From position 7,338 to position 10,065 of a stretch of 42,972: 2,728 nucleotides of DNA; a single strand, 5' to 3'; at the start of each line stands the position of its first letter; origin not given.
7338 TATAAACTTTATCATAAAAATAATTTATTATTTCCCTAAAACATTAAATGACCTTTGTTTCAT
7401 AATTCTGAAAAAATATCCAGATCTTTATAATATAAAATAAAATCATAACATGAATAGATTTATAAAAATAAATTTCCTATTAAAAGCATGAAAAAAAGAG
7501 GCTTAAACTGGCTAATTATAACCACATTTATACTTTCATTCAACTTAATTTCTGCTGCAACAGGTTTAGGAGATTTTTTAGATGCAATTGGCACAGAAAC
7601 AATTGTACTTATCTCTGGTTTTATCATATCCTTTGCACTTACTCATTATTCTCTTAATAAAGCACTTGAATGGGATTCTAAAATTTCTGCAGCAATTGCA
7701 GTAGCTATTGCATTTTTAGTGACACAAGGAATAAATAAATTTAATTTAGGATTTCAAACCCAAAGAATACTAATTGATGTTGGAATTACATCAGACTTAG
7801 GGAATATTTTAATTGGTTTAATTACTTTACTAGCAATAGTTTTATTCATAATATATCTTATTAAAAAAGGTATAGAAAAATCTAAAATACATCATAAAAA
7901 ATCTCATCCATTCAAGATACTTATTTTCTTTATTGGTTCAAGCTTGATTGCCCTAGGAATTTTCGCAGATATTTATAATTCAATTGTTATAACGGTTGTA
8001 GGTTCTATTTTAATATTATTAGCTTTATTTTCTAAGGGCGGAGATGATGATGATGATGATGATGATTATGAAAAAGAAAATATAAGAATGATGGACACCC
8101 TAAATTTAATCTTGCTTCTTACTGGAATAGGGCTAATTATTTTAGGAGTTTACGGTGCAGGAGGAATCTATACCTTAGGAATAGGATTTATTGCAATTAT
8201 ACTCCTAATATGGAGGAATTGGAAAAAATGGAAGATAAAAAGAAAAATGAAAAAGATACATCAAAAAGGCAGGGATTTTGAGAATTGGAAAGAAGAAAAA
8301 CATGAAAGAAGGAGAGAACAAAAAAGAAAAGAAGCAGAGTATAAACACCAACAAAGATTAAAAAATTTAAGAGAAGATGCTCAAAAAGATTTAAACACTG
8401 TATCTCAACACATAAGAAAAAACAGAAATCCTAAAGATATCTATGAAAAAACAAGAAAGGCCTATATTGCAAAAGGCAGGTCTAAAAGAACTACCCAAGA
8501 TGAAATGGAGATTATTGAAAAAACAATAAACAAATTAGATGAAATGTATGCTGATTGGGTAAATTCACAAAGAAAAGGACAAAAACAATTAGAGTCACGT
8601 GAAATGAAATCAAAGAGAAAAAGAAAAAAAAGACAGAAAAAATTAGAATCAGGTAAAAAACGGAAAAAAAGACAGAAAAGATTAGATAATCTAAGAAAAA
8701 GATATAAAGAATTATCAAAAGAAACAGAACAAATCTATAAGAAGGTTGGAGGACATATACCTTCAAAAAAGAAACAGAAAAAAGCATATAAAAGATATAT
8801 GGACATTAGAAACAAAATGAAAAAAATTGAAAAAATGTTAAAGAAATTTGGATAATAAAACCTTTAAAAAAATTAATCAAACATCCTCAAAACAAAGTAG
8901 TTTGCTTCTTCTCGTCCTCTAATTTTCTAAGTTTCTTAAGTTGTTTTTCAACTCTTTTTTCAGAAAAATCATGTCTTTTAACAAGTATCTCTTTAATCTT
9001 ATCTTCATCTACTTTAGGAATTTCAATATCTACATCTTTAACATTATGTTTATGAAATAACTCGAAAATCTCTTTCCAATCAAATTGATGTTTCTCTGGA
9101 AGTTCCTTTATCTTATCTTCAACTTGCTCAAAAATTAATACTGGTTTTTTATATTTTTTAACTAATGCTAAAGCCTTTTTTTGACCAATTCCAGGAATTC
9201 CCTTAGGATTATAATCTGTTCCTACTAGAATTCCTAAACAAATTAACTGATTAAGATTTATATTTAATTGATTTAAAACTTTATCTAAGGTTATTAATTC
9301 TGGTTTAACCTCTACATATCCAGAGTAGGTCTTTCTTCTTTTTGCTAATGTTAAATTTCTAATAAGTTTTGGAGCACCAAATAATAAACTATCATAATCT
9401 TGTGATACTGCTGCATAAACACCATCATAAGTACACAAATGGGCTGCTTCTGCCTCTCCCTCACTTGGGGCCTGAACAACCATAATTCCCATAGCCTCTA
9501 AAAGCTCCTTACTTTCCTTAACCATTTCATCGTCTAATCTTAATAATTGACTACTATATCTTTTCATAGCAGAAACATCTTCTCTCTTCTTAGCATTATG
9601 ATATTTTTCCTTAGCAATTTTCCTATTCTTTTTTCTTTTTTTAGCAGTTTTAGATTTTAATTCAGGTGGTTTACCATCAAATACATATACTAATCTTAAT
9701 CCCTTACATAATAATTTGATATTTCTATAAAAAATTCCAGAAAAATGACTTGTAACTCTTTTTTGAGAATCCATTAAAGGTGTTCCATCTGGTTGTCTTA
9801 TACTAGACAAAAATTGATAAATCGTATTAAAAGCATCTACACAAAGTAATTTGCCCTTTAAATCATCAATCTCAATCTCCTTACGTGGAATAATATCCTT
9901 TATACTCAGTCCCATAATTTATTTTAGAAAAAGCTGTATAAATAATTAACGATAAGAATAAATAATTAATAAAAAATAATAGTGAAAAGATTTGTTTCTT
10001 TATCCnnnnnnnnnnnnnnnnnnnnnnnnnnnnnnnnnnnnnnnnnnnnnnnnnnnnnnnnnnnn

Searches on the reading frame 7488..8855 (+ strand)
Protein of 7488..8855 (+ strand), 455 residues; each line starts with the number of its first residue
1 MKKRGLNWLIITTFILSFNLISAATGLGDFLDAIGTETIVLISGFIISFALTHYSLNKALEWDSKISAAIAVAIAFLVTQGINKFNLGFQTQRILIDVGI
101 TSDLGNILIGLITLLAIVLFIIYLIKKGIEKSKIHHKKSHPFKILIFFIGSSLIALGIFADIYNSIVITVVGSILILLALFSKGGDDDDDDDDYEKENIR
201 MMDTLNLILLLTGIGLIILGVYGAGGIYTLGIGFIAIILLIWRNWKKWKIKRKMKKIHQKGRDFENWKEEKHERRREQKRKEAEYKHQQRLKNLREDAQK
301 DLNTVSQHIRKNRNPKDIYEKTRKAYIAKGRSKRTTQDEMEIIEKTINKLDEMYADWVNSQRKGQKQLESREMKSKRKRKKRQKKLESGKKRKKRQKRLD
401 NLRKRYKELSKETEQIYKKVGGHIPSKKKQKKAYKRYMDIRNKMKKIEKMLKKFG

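Call 4: search_protein_families(library=pfam, proteins=[window:7488-8855:+], max_evalue=0.01)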
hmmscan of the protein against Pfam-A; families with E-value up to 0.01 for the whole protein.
window:7488-8855:+ (455 aa): 2 families
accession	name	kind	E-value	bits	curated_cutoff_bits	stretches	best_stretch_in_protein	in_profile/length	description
PF01040.23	UbiA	-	1.8e-05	24.6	34.2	1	105-254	87-238/250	UbiA prenyltransferase family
PF20479.3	TMEM128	-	0.0044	17.9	23.9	0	62-156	3-96/124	TMEM128 protein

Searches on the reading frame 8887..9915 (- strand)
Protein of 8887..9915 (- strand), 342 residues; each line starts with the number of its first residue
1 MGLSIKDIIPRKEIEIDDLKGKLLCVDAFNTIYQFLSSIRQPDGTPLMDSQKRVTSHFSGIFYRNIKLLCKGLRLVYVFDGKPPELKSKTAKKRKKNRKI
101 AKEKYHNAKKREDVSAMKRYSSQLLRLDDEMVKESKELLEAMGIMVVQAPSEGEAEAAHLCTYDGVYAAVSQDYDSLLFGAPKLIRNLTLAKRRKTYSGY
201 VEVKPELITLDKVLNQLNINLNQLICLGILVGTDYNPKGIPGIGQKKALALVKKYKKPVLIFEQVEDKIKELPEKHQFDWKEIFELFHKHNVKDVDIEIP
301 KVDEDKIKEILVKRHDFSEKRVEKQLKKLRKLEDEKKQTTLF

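Call 66: search_protein_families(library=pfam, proteins=[window:8887-9915:-], max_evalue=0.0001)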
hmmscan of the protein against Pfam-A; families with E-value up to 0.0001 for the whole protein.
window:8887-9915:- (342 aa): 2 families
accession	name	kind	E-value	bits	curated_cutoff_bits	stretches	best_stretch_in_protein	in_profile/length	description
PF00867.23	XPG_I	-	2.3e-25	89.2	24.9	1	143-234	1-89/89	XPG I-region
PF00752.23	XPG_N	-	3.6e-16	59.9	22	1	12-99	17-99/101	XPG N-terminal domain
